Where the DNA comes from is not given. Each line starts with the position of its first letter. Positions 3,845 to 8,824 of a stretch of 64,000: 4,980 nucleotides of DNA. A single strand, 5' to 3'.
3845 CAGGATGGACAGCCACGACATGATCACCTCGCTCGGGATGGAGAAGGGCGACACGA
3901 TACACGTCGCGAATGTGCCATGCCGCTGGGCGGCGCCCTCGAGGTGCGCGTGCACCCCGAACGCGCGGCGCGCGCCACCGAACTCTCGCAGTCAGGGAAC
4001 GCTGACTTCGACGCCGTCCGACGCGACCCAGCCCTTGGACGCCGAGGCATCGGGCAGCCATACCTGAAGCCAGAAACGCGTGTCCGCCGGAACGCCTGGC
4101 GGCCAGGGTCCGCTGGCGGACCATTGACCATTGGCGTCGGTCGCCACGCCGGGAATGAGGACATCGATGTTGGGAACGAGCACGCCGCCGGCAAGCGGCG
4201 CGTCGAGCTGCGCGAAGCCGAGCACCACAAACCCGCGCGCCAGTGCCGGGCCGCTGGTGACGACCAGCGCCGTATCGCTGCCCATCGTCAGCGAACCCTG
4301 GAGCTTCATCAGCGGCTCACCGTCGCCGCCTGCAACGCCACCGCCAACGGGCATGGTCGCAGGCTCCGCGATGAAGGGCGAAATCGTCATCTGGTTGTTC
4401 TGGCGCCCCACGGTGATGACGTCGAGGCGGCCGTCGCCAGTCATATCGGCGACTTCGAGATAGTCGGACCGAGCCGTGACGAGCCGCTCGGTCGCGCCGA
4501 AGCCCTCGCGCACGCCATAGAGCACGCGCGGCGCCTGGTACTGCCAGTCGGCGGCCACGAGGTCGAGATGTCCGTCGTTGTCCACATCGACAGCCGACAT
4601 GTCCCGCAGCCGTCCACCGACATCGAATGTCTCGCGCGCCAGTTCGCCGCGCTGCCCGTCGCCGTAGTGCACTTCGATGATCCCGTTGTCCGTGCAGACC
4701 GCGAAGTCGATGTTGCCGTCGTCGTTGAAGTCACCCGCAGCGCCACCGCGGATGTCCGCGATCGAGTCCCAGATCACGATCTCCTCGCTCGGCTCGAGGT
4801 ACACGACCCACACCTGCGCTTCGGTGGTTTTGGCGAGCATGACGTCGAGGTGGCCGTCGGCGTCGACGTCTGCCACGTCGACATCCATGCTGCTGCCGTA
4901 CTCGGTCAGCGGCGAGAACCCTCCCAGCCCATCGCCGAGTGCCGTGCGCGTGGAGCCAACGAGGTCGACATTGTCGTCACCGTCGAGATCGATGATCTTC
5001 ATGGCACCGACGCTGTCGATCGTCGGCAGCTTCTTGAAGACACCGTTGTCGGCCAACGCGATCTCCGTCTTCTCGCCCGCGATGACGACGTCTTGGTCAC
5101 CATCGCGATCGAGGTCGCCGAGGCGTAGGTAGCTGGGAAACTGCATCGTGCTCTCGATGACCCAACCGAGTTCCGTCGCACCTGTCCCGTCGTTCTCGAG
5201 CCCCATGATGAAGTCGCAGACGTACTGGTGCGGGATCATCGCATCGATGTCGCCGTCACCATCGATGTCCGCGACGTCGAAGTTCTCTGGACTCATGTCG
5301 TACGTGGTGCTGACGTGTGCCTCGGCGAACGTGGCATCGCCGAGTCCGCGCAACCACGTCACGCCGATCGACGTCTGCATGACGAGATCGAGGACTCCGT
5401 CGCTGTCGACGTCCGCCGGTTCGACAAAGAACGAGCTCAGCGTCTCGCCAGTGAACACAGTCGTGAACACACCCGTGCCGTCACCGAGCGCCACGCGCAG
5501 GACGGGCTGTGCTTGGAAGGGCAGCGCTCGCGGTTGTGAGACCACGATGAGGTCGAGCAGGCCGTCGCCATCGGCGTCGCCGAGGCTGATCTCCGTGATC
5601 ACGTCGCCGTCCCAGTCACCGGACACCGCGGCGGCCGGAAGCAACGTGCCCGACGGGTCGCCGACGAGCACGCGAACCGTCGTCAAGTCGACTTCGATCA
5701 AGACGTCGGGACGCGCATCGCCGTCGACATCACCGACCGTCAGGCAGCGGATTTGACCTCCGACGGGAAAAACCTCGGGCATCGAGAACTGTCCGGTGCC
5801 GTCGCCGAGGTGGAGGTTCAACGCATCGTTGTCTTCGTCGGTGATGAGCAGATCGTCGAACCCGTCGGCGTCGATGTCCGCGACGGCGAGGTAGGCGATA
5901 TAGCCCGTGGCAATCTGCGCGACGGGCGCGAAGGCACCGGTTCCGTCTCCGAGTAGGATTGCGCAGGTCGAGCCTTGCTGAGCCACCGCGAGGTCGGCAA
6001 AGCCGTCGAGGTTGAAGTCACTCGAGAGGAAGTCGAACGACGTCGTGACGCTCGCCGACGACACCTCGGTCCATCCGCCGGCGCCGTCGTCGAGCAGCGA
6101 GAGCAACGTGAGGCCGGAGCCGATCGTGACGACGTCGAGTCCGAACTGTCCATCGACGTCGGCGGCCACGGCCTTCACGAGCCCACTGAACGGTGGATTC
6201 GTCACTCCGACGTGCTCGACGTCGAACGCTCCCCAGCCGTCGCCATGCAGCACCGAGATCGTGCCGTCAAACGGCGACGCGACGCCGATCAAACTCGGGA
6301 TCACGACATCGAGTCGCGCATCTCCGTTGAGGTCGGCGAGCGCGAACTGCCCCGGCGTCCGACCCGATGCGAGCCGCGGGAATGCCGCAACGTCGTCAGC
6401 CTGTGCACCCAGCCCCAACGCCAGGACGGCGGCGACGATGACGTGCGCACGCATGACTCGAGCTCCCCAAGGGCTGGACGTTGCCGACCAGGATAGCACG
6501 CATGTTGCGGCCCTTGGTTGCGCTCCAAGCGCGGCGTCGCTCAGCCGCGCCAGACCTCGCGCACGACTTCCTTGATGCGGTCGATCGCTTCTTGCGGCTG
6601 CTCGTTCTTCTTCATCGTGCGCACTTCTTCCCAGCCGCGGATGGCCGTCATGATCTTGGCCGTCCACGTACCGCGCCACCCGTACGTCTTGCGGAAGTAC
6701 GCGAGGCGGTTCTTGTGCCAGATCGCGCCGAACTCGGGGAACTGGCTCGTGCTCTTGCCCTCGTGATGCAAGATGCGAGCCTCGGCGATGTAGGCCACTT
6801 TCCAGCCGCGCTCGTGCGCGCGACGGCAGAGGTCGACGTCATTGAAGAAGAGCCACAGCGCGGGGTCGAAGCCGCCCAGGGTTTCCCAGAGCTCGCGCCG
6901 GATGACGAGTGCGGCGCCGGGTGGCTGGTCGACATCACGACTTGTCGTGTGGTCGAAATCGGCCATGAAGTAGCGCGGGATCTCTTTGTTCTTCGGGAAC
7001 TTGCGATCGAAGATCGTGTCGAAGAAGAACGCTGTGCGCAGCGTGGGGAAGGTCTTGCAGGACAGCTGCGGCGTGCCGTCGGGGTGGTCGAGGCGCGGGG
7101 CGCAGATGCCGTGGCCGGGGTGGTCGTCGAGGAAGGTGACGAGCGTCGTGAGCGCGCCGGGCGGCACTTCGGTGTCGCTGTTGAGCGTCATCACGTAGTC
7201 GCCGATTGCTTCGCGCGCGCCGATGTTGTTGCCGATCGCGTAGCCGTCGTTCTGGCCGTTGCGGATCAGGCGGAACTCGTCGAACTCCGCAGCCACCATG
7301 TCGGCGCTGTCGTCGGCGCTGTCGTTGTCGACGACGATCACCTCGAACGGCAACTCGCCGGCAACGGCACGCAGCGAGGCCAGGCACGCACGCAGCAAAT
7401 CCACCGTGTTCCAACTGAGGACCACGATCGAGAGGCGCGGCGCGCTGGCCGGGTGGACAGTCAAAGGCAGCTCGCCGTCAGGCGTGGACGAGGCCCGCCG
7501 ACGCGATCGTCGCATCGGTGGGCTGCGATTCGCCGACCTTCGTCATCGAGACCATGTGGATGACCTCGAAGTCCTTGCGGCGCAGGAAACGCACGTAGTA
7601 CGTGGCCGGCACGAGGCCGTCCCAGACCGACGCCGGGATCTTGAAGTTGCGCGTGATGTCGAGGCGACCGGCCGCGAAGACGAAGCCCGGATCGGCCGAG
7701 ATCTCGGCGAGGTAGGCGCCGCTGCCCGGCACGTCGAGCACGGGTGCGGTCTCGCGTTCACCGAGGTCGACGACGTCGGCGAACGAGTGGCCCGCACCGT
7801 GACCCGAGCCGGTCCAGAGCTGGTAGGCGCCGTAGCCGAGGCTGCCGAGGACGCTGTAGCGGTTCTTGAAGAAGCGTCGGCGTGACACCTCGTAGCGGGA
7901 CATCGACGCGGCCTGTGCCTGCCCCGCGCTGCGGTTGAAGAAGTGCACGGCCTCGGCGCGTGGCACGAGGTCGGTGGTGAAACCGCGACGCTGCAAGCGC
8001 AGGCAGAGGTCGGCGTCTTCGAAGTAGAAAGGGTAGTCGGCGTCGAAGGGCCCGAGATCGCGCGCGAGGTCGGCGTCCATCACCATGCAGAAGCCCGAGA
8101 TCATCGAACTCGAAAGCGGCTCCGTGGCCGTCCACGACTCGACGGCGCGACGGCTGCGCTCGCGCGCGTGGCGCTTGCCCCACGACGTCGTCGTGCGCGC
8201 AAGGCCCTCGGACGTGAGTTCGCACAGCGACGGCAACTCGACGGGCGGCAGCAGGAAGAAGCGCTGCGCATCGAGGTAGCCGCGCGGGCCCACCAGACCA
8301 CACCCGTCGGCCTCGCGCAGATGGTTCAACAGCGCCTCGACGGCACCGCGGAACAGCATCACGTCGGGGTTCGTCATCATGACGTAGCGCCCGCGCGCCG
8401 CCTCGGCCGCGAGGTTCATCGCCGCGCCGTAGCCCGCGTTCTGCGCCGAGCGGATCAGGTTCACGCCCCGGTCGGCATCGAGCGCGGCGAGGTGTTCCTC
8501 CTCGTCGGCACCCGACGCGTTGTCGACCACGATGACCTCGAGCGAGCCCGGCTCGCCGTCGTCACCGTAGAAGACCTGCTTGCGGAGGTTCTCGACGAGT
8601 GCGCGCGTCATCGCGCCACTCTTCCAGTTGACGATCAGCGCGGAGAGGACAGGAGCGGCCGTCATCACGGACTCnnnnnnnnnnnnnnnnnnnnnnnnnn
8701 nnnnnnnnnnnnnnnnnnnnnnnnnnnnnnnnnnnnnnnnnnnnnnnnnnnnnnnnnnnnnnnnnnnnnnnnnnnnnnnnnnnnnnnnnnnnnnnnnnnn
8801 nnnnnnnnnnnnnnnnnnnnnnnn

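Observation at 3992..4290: A conserved ~95-aa C-terminal module shared by two large FG-GAP surface proteins and one small stand-alone ORF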

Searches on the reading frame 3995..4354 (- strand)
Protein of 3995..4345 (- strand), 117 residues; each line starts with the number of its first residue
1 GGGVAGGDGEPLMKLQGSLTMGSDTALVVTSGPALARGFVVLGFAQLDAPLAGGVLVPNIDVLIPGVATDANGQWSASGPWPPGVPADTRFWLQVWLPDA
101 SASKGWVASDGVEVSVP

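Call 10: find_homologous_proteins(query=window:3995-4345:-, max_evalue=0.01)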
Query seq(117 aa): 78 candidates shared short words with the query, none scored E <= 0.01.

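Call 18: search_protein_representatives(alignment_id=A1)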
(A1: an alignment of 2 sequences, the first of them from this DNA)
Query: 2 sequences, 124 profile positions. Proteins with E-value up to 0.001 (for the whole library): 4198; up to 1e-10: 2276; up to 1e-30: 2. The best 150 are listed.
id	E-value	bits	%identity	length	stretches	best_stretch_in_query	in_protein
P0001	2.3e-61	221.6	-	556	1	1-124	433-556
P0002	5.0e-55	201.1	-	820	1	1-124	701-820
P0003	4.0e-27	110.9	-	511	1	3-124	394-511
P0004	4.1e-26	107.7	-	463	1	2-124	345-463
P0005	2.7e-25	105.0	-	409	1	2-124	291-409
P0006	3.0e-25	104.9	-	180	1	2-121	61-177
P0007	4.1e-25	104.4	-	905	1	2-124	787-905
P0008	6.7e-25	103.8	-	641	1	2-123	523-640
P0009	8.9e-25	103.4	-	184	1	2-124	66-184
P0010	1.1e-24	103.0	-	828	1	3-124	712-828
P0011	1.2e-24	103.0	-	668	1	2-124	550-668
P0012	1.2e-24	102.9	-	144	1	3-121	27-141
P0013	1.2e-24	102.9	-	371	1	4-120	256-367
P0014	1.2e-24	102.9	-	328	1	2-124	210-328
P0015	1.6e-24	102.6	-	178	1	3-124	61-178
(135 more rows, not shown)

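Call 21: predict_structure(alignment_id=A1)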
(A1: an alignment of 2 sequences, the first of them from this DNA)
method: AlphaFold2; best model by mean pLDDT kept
length: 120 residues; sequences in the alignment: 2
mean_pLDDT: 48.1   pTM: 0.40
mean pLDDT of the five models: 48.1, 47.8, 46.5, 43.9, 41.8
residues with pLDDT >= 90: 0; 70-90: 0; 50-70: 57; < 50: 63
segments of 3 or more residues with pLDDT < 50: 1-16, 18-42, 52-71
pLDDT, mean of each block of 10 residues (from residue 1): 29 43 40 47 53 36 34 51 57 64 60 62
secondary structure, 60 per line:
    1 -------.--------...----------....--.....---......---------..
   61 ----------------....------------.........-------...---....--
elements in order: E17-19 E30-33 H36-40 E44-49 E77-80 E93-101 E109-111 E115-118

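Call 27: find_homologous_proteins(query=A2, max_evalue=0.001)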
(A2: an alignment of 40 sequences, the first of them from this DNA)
Query A2 (40 sequences) (120 aa, profile of the alignment): 149 proteins with E <= 0.001 among 7572 candidates; the best 120 are listed.
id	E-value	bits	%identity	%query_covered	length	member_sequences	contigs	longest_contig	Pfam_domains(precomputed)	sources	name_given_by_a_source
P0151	6.3e-42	160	38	98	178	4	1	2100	-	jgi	jgi:hypothetical protein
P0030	9.2e-42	160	35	98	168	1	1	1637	-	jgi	jgi:hypothetical protein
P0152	1.1e-41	160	37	98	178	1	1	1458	-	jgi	-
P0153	3.1e-41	158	36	98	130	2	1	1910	-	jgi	-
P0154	3.9e-41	158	37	98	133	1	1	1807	-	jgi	-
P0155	5.0e-41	157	35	98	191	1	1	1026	-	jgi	jgi:hypothetical protein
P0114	7.0e-41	157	33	98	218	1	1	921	-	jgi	jgi:hypothetical protein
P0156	8.2e-41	157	34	95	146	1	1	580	-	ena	-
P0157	8.7e-41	157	33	89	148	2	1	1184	-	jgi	jgi:hypothetical protein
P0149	1.1e-40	156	37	81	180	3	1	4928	PF07452.18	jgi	jgi:hypothetical protein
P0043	1.5e-40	156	38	96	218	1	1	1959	-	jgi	-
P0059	7.5e-40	154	42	98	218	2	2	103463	-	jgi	-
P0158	7.6e-40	154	39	98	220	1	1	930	-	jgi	jgi:hypothetical protein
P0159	9.3e-40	153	38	93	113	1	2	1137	-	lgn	-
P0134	1.6e-39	153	36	98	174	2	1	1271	-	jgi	jgi:hypothetical protein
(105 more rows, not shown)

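Call 33: predict_structure(alignment_id=A2)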
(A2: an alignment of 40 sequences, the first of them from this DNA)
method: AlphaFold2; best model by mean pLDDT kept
length: 120 residues; sequences in the alignment: 40
mean_pLDDT: 96.3   pTM: 0.87
mean pLDDT of the five models: 96.3, 96.2, 95.4, 95.0, 94.8
residues with pLDDT >= 90: 117; 70-90: 3; 50-70: 0; < 50: 0
segments of 3 or more residues with pLDDT < 50: none
pLDDT, mean of each block of 10 residues (from residue 1): 92 96 96 98 98 96 97 98 95 98 96 96
secondary structure, 60 per line:
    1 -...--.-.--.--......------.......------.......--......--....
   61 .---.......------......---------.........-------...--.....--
elements in order: E2-4 E15-20 E27-33 E40-46 E49-54 E57-61 E65-71 E78-83 E93-101 E109-111 E114-118

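Call 41: search_protein_families(library=pfam, alignment_id=A4, max_evalue=0.001)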
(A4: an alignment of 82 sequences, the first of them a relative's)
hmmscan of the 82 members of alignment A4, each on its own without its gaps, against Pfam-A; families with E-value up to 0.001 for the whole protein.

A. member 1, P0003 (511 aa): 1 family
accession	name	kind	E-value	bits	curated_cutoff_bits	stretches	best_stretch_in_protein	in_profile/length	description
PF07995.17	GSDH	-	3e-43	148.8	25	1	41-373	9-323/332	Glucose / Sorbosone dehydrogenase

B. families by the number of members that match (of 82 scanned): 29 families (the first 25 are shown)
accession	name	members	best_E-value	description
PF13517.12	FG-GAP_3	27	5.6e-75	FG-GAP-like repeat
PF01839.29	FG-GAP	27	1.9e-48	FG-GAP repeat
PF14312.12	FG-GAP_2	13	2.9e-99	FG-GAP repeat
PF18911.6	PKD_4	7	1.3e-52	PKD domain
PF00801.26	PKD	7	5.1e-37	PKD domain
PF25778.1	DUF7948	4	3.9e-48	Domain of unknown function (DUF7948)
PF12256.14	TcdB_toxin_midN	4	1.2e-11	Insecticide toxin TcdB middle/N-terminal region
PF13385.13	Laminin_G_3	3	1.3e-21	Concanavalin A-like lectin/glucanases superfamily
PF24251.1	DUF7453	2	8.5e-61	Family of unknown function (DUF7453)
PF07593.17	UnbV_ASPIC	2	1.6e-20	ASPIC and UnbV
PF13229.12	Beta_helix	2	1.4e-11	Right handed beta helix region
PF08450.18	SGL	2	2.3e-09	SMP-30/Gluconolactonase/LRE-like region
PF07995.17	GSDH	1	3e-43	Glucose / Sorbosone dehydrogenase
PF07494.17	Reg_prop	1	1.3e-14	Two component regulator propeller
PF00059.27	Lectin_C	1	9.9e-09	Lectin C-type domain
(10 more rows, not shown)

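Call 42: fold_search(model_id=the predicted structure, library=pdb)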
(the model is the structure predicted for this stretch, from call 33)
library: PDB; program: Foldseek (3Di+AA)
matches with E <= 10: 1437; with E <= 0.001: 0
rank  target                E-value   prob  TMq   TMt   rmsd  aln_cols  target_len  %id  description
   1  5kwy_C                3.4e-03  0.99  0.42  0.39   7.2       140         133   14  Structure of human NPC1 middle lumenal domain bound to NPC2 (released 2016-08-24)
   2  5kwy_D                3.6e-03  0.99  0.39  0.37   7.2       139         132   14  Structure of human NPC1 middle lumenal domain bound to NPC2 (released 2016-08-24)
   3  7u01_A                6.1e-03  1.00  0.48  0.53   7.2       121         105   18  Structure of CD148 fibronectin type III domain 2 (released 2023-02-22)
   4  7u01_D                6.1e-03  1.00  0.48  0.53   7.9       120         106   18  Structure of CD148 fibronectin type III domain 2 (released 2023-02-22)
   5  7u01_C                8.0e-03  1.00  0.46  0.52   8.6       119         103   18  Structure of CD148 fibronectin type III domain 2 (released 2023-02-22)
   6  7u01_B                1.1e-02  1.00  0.48  0.54   6.9       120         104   18  Structure of CD148 fibronectin type III domain 2 (released 2023-02-22)
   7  4no0_D                1.5e-02  1.00  0.46  0.31   8.0       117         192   19  Crystal structure of non-phosphorylated form of RQA_V phosphopeptide bound to HLA-A2 in complex with LILRB1 (released 2014-11-19)
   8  2dju_MODEL_1_A        1.6e-02  0.98  0.41  0.45   7.2       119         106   15  Solution structures of the fn3 domain of human receptor-type tyrosine-protein phosphatase F (released 2006-10-05)
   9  6ewc_D                2.0e-02  1.00  0.47  0.33   7.3       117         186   19  Crystal structure of non-phosphorylated form of RLS PHOSPHOPEPTIDE BOUND TO HLA-A2 in complex with LILRB1 (released 2018-11-07)
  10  2dn7_MODEL_1_A        2.0e-02  0.99  0.43  0.47   7.7       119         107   13  Solution structures of the 6th fn3 domain of human receptor-type tyrosine-protein phosphatase F (released 2006-10-25)
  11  6cpd_A                2.3e-02  0.99  0.50  0.48   6.3       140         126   10  Crystal structure of PmoD soluble domain from Methylocystis sp. ATCC 49242 (Rockwell) (released 2018-10-31)
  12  5gm6_B                2.3e-02  0.89  0.36  0.04   7.0       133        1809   11  Cryo-EM structure of the activated spliceosome (Bact complex) at 3.5 angstrom resolution (released 2016-09-21)
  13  1nco_A                2.4e-02  0.99  0.48  0.50   7.3       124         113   22  STRUCTURE OF THE ANTITUMOR PROTEIN-CHROMOPHORE COMPLEX NEOCARZINOSTATIN (released 1993-10-31)
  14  4brj                  2.4e-02  0.98  0.41  0.40   7.3       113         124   11  Superoxide reductase (Neelaredoxin) from Ignicoccus hospitalis T24K (released 2014-06-11)
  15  4zob_B                2.4e-02  0.57  0.26  0.08   9.7       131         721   13  Crystal Structure of beta-glucosidase from Listeria innocua in complex with gluconolactone (released 2016-05-18)
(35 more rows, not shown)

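Call 59: search_protein_families(library=ncbifam, alignment_id=A4, max_evalue=0.01)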
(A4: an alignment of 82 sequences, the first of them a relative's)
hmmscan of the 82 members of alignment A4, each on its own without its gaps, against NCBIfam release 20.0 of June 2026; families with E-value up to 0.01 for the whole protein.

A. member 1, P0003 (511 aa): 1 family
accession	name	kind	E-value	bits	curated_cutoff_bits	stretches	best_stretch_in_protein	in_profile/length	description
TIGR03606.1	non_repeat_PQQ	subfamily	7.2e-17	61.3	434.55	1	15-267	12-272/454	glucose/sorbosone family PQQ-dependent dehydrogenase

B. families by the number of members that match (of 82 scanned): 35 families (the first 25 are shown)
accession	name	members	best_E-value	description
NF047539.1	XAC2610_fam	6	1.7e-07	XAC2610-related protein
TIGR00864.1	PCC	5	8.2e-14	polycystin cation channel protein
TIGR02913.1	HAF_rpt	3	4.2e-22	HAF repeat protein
TIGR05002.1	NxxGxxAF_repeat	2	2.2e-48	choice-of-anchor tandem repeat NxxGxxAF-containing protein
NF052521.1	TafC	2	8.8e-06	TafC family fimbrial protein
NF052323.1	T9SSA_dep_M6i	2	4e-05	T9SS-dependent M6-like inactivated metalloprotease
NF050058.1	e_dPHAscl_type1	1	4e-29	extracellular catalytic domain type 1 short-chain-length polyhydroxyalkanoate depolymerase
TIGR03606.1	non_repeat_PQQ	1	7.2e-17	glucose/sorbosone family PQQ-dependent dehydrogenase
NF047494.1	Lepto_SBBP_lipo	1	3.5e-11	SBBP repeat beta-propeller lipoprotein, LipL53 family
TIGR01840.1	esterase_phb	1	1.5e-10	PHB depolymerase family esterase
TIGR04247.1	NosD_copper_fam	1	1.4e-07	nitrous oxide reductase family maturation protein NosD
NF033595.1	denti_PrtP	1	3.3e-07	dentilisin complex serine proteinase subunit PrtP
NF035926.1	scyF_NHL_VPEP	1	2.7e-06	scytonemin biosynthesis PEP-CTERM protein ScyF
NF052506.1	PA5033_fam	1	4.4e-06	PA5033 family protein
NF041518.1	choice_anch_Q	1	6.1e-06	choice-of-anchor Q domain-containing protein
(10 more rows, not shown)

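Call 60: search_protein_families(library=pfam, alignment_id=A2, max_evalue=10)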
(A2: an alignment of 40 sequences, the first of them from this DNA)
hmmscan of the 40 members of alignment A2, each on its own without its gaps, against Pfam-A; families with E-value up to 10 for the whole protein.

A. member 1, seq(120 aa): 0 families

B. families by the number of members that match (of 40 scanned): 3 families
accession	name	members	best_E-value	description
PF24213.1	DUF7434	1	0.0048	Family of unknown function (DUF7434)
PF06112.16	Herpes_capsid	1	0.15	Gammaherpesvirus capsid protein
PF08054.16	Leu_leader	1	0.37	Leucine operon leader peptide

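Call 78: search_solved_structures(query=A2, max_evalue=1)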
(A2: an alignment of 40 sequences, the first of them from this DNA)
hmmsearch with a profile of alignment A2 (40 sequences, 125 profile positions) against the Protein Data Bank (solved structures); distinct sequences matched with E-value up to 1: 1.
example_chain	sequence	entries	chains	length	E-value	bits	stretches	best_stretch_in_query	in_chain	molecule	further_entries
5lgd_A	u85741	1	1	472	0.15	15.3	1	58-113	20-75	Platelet glycoprotein 4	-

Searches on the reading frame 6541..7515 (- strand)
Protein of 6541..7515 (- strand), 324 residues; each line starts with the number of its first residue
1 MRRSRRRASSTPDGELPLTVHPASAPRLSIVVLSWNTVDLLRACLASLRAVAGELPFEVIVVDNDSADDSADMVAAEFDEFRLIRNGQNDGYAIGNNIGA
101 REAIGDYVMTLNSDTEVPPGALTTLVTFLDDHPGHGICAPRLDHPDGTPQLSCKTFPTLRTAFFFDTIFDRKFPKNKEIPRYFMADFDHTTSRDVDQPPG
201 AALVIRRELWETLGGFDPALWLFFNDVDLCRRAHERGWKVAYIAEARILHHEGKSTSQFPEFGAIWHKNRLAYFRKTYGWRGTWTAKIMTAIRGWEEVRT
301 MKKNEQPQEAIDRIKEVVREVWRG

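Call 55: search_protein_families(library=pfam, proteins=[window:6541-7515:-], max_evalue=0.001)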
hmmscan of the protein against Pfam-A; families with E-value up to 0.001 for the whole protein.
window:6541-7515:- (324 aa): 4 families
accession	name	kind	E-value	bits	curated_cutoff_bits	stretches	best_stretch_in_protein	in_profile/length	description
PF00535.33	Glycos_transf_2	-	1.8e-25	90.3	23.3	1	29-157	1-131/168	Glycosyl transferase family 2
PF13641.12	Glyco_tranf_2_3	-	1.3e-17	65.1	27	1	26-257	1-218/230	Glycosyltransferase like family 2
PF13632.12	Glyco_trans_2_3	-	8.9e-08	32.6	27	1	107-262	1-129/198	Glycosyl transferase family group 2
PF13506.12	Glyco_transf_21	-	0.00011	22.1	21.7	0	99-260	25-163/174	Glycosyl transferase family 21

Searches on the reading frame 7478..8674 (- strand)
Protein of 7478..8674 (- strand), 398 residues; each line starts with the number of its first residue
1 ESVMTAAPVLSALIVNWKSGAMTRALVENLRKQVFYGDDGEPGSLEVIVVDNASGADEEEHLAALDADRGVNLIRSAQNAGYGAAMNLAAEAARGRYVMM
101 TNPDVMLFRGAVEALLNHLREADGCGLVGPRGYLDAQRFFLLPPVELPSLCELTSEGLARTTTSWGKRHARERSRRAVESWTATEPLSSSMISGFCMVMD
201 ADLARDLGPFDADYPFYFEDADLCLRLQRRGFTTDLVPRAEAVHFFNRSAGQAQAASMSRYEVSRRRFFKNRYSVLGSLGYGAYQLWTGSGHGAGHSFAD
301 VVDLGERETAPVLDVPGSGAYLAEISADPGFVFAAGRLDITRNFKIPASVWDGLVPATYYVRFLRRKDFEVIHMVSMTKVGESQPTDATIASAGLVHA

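Call 66: search_protein_families(library=pfam, proteins=[window:7478-8674:-], max_evalue=0.0001)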
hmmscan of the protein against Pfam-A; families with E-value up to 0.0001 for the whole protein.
window:7478-8674:- (398 aa): 4 families
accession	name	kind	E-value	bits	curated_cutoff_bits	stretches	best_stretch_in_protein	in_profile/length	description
PF00535.33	Glycos_transf_2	-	1.4e-14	54.8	23.3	1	12-123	2-107/168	Glycosyl transferase family 2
PF13641.12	Glyco_tranf_2_3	-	2.3e-09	38.1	27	1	10-252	3-219/230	Glycosyltransferase like family 2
PF13712.12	Glyco_tranf_2_5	-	6.2e-07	29.8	27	1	73-271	32-209/210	Glycosyltransferase like family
PF13632.12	Glyco_trans_2_3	-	7.9e-06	26.3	27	1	189-243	69-121/198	Glycosyl transferase family group 2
